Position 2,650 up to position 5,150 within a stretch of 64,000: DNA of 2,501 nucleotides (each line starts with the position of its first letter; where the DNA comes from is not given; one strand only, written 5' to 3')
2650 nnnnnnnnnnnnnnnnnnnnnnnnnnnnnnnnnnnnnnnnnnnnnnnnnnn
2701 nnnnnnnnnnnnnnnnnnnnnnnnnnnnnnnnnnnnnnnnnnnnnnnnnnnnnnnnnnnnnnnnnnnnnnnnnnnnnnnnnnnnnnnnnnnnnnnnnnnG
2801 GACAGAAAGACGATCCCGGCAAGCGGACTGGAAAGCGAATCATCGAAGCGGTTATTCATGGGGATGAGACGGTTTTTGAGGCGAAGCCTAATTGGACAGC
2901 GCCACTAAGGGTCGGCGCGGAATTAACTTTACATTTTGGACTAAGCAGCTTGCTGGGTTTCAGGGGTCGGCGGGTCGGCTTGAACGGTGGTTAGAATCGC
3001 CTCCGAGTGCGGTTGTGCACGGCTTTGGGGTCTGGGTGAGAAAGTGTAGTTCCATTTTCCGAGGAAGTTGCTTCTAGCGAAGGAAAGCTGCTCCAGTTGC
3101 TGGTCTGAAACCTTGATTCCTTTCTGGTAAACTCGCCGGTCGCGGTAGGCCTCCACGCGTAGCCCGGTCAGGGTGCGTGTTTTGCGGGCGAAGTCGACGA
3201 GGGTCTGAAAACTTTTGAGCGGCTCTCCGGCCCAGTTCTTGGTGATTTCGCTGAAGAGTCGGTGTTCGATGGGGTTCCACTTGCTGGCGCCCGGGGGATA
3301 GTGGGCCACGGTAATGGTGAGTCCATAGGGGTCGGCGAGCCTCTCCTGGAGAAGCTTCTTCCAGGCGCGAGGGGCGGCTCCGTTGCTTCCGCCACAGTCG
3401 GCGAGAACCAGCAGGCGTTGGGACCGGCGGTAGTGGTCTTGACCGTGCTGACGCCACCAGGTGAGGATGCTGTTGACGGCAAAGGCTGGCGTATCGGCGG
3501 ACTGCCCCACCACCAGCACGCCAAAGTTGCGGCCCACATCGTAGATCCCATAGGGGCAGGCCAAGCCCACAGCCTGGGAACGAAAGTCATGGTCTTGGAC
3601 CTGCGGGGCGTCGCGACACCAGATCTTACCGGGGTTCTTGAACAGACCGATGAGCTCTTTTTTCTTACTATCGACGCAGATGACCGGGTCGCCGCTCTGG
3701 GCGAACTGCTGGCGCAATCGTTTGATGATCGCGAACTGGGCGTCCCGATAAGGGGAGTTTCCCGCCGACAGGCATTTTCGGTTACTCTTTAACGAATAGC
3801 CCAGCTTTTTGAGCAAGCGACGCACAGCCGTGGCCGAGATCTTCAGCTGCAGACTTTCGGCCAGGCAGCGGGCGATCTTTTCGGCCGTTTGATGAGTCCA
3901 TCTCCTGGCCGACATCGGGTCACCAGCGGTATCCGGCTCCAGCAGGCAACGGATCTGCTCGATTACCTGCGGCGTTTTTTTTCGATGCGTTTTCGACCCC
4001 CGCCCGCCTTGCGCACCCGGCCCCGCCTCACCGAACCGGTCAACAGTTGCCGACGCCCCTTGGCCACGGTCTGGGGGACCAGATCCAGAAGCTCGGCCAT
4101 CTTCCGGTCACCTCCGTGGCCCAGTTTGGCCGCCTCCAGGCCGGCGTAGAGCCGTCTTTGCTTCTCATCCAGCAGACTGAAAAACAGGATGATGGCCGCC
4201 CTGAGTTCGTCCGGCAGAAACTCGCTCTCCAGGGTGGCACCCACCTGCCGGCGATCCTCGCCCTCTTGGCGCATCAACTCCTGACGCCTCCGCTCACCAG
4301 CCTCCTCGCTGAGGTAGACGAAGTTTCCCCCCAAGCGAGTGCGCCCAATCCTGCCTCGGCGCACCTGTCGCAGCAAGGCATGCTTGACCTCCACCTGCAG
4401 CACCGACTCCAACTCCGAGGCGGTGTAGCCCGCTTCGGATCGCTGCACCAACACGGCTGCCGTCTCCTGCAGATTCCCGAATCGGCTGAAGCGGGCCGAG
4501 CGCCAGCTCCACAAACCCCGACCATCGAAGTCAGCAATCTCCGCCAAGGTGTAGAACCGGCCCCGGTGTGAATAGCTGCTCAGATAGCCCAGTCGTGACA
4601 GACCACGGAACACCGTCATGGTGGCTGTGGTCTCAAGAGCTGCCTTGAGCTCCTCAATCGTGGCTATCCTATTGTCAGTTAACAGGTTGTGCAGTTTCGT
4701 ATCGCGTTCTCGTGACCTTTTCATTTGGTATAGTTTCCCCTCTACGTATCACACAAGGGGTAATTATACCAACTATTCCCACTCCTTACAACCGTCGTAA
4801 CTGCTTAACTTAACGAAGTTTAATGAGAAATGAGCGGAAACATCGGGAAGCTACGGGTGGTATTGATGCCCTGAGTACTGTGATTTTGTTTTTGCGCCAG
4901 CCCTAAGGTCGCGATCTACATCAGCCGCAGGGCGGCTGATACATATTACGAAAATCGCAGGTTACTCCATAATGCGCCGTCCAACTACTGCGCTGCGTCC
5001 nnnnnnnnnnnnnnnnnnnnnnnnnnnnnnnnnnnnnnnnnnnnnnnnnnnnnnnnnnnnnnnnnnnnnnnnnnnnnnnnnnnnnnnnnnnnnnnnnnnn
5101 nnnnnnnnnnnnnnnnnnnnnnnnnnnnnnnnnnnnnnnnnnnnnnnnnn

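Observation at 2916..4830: ISAzo13-family transposase split at an A AAA AAA heptamer: candidate programmed -1 frameshift or transcriptional slippage (or homopolymer error)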

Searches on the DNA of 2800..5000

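Call 83: search_rna_families(source=window, start=2800, end=5000, threshold=evalue, max_evalue=1)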
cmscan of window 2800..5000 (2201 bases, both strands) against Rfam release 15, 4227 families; matches with E-value up to 1: 0.
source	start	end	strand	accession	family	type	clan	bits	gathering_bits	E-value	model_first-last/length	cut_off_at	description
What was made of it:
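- On Programmed -1 ribosomal frameshift site (IS1/IS3 type): Rfam gives no match (call 83).
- Tried and rejected: Rfam gives no match at E <= 1 in 2800-5000 (call 83).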

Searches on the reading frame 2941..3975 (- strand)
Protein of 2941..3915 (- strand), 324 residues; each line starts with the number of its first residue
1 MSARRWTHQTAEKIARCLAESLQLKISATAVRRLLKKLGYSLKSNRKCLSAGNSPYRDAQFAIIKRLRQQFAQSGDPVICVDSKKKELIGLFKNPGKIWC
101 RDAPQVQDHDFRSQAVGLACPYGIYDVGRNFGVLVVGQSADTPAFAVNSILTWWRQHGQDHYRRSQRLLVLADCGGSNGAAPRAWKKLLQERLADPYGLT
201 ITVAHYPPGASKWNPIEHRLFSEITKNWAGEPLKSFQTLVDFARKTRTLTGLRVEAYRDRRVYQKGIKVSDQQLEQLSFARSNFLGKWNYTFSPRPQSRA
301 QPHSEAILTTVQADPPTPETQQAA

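Call 5: search_protein_families(library=pfam, proteins=[window:2944-3915:-], max_evalue=0.01)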
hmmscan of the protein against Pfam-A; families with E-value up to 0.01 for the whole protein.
seq(324 aa): 3 families
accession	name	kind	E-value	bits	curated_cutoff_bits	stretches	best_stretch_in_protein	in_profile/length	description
PF07592.17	DDE_Tnp_ISAZ013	-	2.3e-103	345.9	26.9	1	1-294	15-308/308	Rhodopirellula transposase DDE domain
PF13592.12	HTH_33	-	0.00026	21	25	1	10-46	6-42/60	Winged helix-turn helix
PF01498.24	HTH_Tnp_Tc3_2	-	0.0087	16.8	31.5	0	8-47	13-51/72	Transposase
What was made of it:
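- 2941..3915 (-): orfB as called from its ATG (324 aa): DDE catalytic domain with the VDSKKKE, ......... and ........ motifs intact. PF07592, E = 2e-103 (call 5).
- On ISAzo13 family of insertion sequences: PF07592 matches at E = 4e-108 (call 5).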

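Call 17: find_related_loci(query=A1, collection=metagenome_contigs, flank=2500)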
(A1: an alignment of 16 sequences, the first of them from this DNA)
Query A1 (344 aa) in metagenome_contigs; peptide patterns used: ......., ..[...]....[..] (x = any residue, [..] = any of these).
600 stretches matched a pattern (row limit reached: there are more); 587 encode a relative of the query (tblastn E <= 1e-3); the best 80 are kept; 80 distinct loci.
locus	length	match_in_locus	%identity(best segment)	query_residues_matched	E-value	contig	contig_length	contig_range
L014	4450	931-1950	69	1-337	4e-167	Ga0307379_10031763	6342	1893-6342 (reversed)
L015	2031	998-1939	63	1-314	2e-151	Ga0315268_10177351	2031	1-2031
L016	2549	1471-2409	55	1-314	8e-120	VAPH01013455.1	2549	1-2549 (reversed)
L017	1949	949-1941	50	1-331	2e-116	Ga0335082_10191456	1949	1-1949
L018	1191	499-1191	69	1-231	9e-119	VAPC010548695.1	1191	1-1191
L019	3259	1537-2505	54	1-323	3e-111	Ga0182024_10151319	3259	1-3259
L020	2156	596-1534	54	1-314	3e-113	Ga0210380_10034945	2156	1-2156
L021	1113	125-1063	54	1-314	4e-117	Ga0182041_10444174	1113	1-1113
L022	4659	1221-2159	54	1-314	4e-107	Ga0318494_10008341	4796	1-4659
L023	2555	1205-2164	50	1-315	3e-111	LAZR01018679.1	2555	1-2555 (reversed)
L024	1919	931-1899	53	1-321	6e-113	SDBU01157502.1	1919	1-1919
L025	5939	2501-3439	53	1-314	2e-106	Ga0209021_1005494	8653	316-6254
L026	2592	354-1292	50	1-314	2e-110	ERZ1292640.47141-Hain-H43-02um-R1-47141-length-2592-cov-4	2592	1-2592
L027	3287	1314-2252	54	1-314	1e-107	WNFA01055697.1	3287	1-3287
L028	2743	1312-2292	50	1-328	3e-109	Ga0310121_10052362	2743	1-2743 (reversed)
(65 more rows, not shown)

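Call 18: find_related_loci(query=A1, collection=genome_contigs, flank=2500)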
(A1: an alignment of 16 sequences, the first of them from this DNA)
Query A1 (344 aa) in genome_contigs; peptide patterns used: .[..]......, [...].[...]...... (x = any residue, [..] = any of these).
594 stretches matched a pattern (row limit reached: there are more); 579 encode a relative of the query (tblastn E <= 1e-3); the best 80 are kept; 79 distinct loci.
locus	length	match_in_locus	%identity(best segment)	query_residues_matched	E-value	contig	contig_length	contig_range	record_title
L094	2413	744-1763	69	1-337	2e-176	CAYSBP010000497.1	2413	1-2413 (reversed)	MAG TPA_asm: uncultured Planctomycetia bacterium isolate binchicken_co86_145 genome assembly, contig: NODE_40138_length_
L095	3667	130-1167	65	1-344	2e-157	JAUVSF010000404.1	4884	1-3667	MAG: Acidobacteriota bacterium isolate CSMAG_733 CSMAG_733_k127_6926240_length_4884_cov_47.0000, whole genome shotgun se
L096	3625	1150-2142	67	1-329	2e-160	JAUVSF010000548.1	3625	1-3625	MAG: Acidobacteriota bacterium isolate CSMAG_733 CSMAG_733_k127_7525009_length_3625_cov_7.0000, whole genome shotgun seq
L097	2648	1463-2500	64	1-344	2e-160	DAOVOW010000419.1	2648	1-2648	MAG TPA_asm: bacterium isolate CSMAG_1533 CSMAG_1533_k141_816226_length_2648_cov_17.6617, whole genome shotgun sequence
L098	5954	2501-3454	67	1-318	4e-151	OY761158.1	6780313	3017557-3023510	MAG: Thermoanaerobaculia bacterium isolate 1b26a83f-5f0d-4c2c-8de2-47f95369405e genome assembly, chromosome: 1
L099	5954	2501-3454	67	1-318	4e-151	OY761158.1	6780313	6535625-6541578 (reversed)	MAG: Thermoanaerobaculia bacterium isolate 1b26a83f-5f0d-4c2c-8de2-47f95369405e genome assembly, chromosome: 1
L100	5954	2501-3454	67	1-318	4e-151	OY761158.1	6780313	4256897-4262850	MAG: Thermoanaerobaculia bacterium isolate 1b26a83f-5f0d-4c2c-8de2-47f95369405e genome assembly, chromosome: 1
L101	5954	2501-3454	67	1-318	4e-151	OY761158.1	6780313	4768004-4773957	MAG: Thermoanaerobaculia bacterium isolate 1b26a83f-5f0d-4c2c-8de2-47f95369405e genome assembly, chromosome: 1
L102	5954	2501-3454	67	1-318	4e-151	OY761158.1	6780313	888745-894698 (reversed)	MAG: Thermoanaerobaculia bacterium isolate 1b26a83f-5f0d-4c2c-8de2-47f95369405e genome assembly, chromosome: 1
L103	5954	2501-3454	67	1-318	4e-151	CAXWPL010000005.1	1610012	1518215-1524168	MAG: Acidobacteriota bacterium isolate 1a3188b0-6571-41ab-aff4-e666564cd978 genome assembly, contig: contig_5, whole gen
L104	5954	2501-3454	67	1-318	4e-151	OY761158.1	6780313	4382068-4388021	MAG: Thermoanaerobaculia bacterium isolate 1b26a83f-5f0d-4c2c-8de2-47f95369405e genome assembly, chromosome: 1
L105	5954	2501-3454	67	1-318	4e-151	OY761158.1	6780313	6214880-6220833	MAG: Thermoanaerobaculia bacterium isolate 1b26a83f-5f0d-4c2c-8de2-47f95369405e genome assembly, chromosome: 1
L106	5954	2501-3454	67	1-318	4e-151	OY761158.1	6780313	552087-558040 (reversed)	MAG: Thermoanaerobaculia bacterium isolate 1b26a83f-5f0d-4c2c-8de2-47f95369405e genome assembly, chromosome: 1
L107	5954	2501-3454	67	1-318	4e-151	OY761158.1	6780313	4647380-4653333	MAG: Thermoanaerobaculia bacterium isolate 1b26a83f-5f0d-4c2c-8de2-47f95369405e genome assembly, chromosome: 1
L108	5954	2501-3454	67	1-318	4e-151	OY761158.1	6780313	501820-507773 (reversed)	MAG: Thermoanaerobaculia bacterium isolate 1b26a83f-5f0d-4c2c-8de2-47f95369405e genome assembly, chromosome: 1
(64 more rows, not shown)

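Call 48: search_protein_families(library=ncbifam, proteins=[window:2941-3915:-], max_evalue=0.01)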
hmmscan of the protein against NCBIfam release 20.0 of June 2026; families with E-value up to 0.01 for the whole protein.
window:2941-3915:- (324 aa): 2 families
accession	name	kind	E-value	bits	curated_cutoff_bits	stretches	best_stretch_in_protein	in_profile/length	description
NF033519.0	transpos_ISAzo13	equivalog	5.2e-108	361.5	200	1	2-294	95-387/387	ISAzo13 family transposase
NF033545.0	transpos_IS630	equivalog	2.4e-12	46.9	100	1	7-241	77-289/299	IS630 family transposase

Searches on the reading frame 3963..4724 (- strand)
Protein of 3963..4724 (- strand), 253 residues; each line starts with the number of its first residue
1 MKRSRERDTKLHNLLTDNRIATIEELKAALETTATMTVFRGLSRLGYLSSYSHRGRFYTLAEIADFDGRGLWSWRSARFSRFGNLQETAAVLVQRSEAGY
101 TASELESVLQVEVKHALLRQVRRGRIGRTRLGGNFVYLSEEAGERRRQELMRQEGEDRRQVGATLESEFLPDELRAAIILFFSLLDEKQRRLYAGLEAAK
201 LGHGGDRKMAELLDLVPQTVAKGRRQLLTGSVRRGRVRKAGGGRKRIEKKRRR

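Call 5: search_protein_families(library=pfam, proteins=[window:3966-4724:-], max_evalue=0.01)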
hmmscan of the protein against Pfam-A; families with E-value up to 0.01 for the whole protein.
seq(253 aa): 1 family
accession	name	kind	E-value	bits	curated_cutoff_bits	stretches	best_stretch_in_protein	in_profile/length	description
PF19938.4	DUF6400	-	0.0072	16.7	27.1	0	149-199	15-58/69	Family of unknown function (DUF6400)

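Call 48: search_protein_families(library=ncbifam, proteins=[window:3963-4724:-], max_evalue=0.01)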
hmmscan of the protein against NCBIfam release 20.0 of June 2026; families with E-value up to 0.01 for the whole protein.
window:3963-4724:- (253 aa): 1 family
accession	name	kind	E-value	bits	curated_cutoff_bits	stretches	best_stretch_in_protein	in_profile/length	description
NF033519.0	transpos_ISAzo13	equivalog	9.9e-14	51.2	200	1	183-251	3-74/387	ISAzo13 family transposase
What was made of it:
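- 3963..4724 (-): orfA, 253 aa: two winged-helix-like modules followed by the ISAzo13 helix-turn-helix region. It is the product of unshifted expression. Residues 183-251 match NF033519 profile positions 3-74 (call 48).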

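Call 49: list_cluster_members(proteins=[window:3966-4724:-, window:2944-3915:-, P0033, P0112])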
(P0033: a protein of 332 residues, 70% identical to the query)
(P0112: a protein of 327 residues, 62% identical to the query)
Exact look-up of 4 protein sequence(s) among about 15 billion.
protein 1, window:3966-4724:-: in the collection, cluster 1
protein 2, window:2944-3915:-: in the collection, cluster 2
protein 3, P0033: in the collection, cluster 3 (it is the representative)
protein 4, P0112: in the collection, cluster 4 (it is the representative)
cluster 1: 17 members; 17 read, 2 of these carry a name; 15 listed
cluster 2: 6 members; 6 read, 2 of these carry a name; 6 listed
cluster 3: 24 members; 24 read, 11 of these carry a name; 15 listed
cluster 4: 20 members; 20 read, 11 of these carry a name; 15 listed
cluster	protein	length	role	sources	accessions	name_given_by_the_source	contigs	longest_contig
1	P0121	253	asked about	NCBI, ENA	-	-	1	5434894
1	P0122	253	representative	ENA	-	-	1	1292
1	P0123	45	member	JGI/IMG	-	hypothetical protein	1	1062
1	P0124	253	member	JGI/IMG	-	hypothetical protein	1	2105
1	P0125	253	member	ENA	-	-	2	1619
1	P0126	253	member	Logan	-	-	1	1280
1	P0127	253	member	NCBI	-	-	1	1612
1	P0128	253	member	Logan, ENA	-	-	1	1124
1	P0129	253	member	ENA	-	-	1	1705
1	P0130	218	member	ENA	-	-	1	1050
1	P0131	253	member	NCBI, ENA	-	-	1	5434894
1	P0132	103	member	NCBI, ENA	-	-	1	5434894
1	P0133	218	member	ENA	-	-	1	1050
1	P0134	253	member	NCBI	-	-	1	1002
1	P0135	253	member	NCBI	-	-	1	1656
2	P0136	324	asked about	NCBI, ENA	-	-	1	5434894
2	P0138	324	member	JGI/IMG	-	hypothetical protein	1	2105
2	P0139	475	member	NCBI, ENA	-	-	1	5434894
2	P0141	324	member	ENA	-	-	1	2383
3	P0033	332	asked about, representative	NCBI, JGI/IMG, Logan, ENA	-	hypothetical protein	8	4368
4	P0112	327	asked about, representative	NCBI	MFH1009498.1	MAG: ISAzo13 family transposase [Candidatus Latescibacterota bacterium]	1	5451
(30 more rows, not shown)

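Call 50: find_encoding_contigs(protein=P0139, flank=2500, max_places=4)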
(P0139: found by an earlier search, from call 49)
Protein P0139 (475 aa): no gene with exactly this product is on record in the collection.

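Call 51: find_encoding_contigs(protein=P0131, flank=2500, max_places=4)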
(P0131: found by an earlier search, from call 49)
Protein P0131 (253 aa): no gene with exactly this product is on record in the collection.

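Call 52: find_encoding_contigs(protein=P0138, flank=2500, max_places=4)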
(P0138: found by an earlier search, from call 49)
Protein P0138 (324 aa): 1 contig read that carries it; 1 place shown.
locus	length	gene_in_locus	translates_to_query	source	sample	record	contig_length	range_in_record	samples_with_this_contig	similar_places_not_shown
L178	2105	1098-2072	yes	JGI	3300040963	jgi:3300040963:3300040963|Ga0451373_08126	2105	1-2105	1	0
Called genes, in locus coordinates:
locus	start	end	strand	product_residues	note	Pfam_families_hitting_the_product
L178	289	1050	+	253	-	-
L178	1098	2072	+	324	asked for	PF07592:DDE_Tnp_ISAZ013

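Call 53: find_encoding_contigs(protein=P0141, flank=2500, max_places=4)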
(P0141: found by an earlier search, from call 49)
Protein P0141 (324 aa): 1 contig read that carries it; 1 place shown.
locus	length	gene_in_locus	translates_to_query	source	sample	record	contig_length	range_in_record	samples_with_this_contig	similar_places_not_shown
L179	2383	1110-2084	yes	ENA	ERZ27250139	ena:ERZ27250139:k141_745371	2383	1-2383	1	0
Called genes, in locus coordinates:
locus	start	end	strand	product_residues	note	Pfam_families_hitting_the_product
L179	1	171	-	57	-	?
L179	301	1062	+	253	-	-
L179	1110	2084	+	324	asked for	PF07592:DDE_Tnp_ISAZ013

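Call 58: find_encoding_contigs(protein=P0136, flank=500, max_places=3)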
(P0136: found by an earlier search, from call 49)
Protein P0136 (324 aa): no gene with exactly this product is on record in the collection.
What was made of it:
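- Tried and rejected: Look-ups of P0131, P0139 and P0136 found no record with DNA (calls 50, 51, 58).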

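Call 72: predict_structure(alignment_id=A5)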
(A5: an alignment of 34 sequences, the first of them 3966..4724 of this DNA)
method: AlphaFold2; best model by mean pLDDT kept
length: 253 residues; sequences in the alignment: 34
mean_pLDDT: 85.9   pTM: 0.60
mean pLDDT of the five models: 85.9, 85.5, 85.3, 84.1, 83.8
residues with pLDDT >= 90: 168; 70-90: 46; 50-70: 19; < 50: 20
segments of 3 or more residues with pLDDT < 50: 161-168, 235-244
pLDDT, mean of each block of 10 residues (from residue 1): 86 97 97 94 96 95 95 96 96 95 95 96 95 91 93 72 45 82 90 90 84 92 85 48 50 50
secondary structure, 60 per line:
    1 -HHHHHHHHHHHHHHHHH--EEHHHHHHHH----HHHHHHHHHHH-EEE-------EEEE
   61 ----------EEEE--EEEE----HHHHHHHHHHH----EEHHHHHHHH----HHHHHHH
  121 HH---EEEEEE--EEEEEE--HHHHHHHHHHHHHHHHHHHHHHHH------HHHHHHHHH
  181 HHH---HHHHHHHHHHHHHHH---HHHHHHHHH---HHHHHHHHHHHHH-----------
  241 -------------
elements in order: H2-18 H23-30 H35-45 E47-49 E57-60 E71-74 E77-80 H85-95 H102-109 H114-122 E126-131 E134-139 H142-165 H172-183 H187-201 H205-213 H217-229
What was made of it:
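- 3963..4724 (-): The AlphaFold model has pLDDT 85.9 (call 72).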

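Call 74: fold_search(model_id=the predicted structure, library=pdb)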
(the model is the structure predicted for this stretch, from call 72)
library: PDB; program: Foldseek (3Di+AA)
matches with E <= 10: 782; with E <= 0.001: 0
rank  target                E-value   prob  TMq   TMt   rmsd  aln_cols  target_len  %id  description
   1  3w6j_F                3.2e-03  0.99  0.20  0.29  11.8       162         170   13  Crystal structure of ScpAB core complex (released 2013-04-24)
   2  8b9x_B                5.1e-03  0.97  0.20  0.20  14.1       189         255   10  Chimeric protein of human UFM1 E3 ligase, UFL1, and DDRGK1 (released 2023-10-25)
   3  8b9x_A                8.6e-03  0.96  0.20  0.20  14.1       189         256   10  Chimeric protein of human UFM1 E3 ligase, UFL1, and DDRGK1 (released 2023-10-25)
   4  3w6j_E                1.9e-02  0.82  0.19  0.29  12.0       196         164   13  Crystal structure of ScpAB core complex (released 2013-04-24)
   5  3w6j_C                2.3e-02  0.94  0.20  0.29  11.7       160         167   14  Crystal structure of ScpAB core complex (released 2013-04-24)
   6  4i98_C                2.4e-02  0.92  0.19  0.28  11.3       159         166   14  Crystal structure of the complex between ScpA(residues 1-160)-ScpB(residues 1-183) (released 2013-01-30)
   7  9zd6_A                2.5e-02  0.57  0.20  0.13  21.2       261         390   13  Bacterial interstrand DNA crosslink glycosylase AlkX/YcaQ bound to DNA (released 2026-01-14)
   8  3lmm_B                3.6e-02  0.84  0.20  0.10  13.0       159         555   12  Crystal Structure of the DIP2311 protein from Corynebacterium diphtheriae, Northeast Structural Genomics Consortium Ta (released 2010-02-16)
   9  4i98_B                3.8e-02  0.91  0.21  0.31  13.0       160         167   13  Crystal structure of the complex between ScpA(residues 1-160)-ScpB(residues 1-183) (released 2013-01-30)
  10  9zd6_B                4.5e-02  0.35  0.19  0.13  22.4       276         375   13  Bacterial interstrand DNA crosslink glycosylase AlkX/YcaQ bound to DNA (released 2026-01-14)
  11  2v9v                  5.1e-02  0.97  0.24  0.42  14.7       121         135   17  Crystal Structure of Moorella thermoacetica SelB(377-511) (released 2007-09-11)
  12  3w6j_B                5.1e-02  0.80  0.19  0.28  12.8       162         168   12  Crystal structure of ScpAB core complex (released 2013-04-24)
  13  8iue_P                6.0e-02  0.57  0.24  0.21  15.9       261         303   11  RNA polymerase III pre-initiation complex melting complex 1 (released 2023-05-24)
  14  3eco_A                6.7e-02  0.96  0.22  0.39  12.4       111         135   17  Crystal structure of MepR, a transcription regulator of the Staphylococcus aureus multidrug efflux pump MepA (released 2009-02-10)
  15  8ohd_A                7.1e-02  0.33  0.22  0.11  13.9       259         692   14  60S ribosomal subunit bound to the E3-UFM1 complex - state 3 (native) (released 2024-02-21)
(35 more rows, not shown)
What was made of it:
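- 3963..4724 (-): The best fold matches are tandem winged-helix proteins, at weak E-values (call 74).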
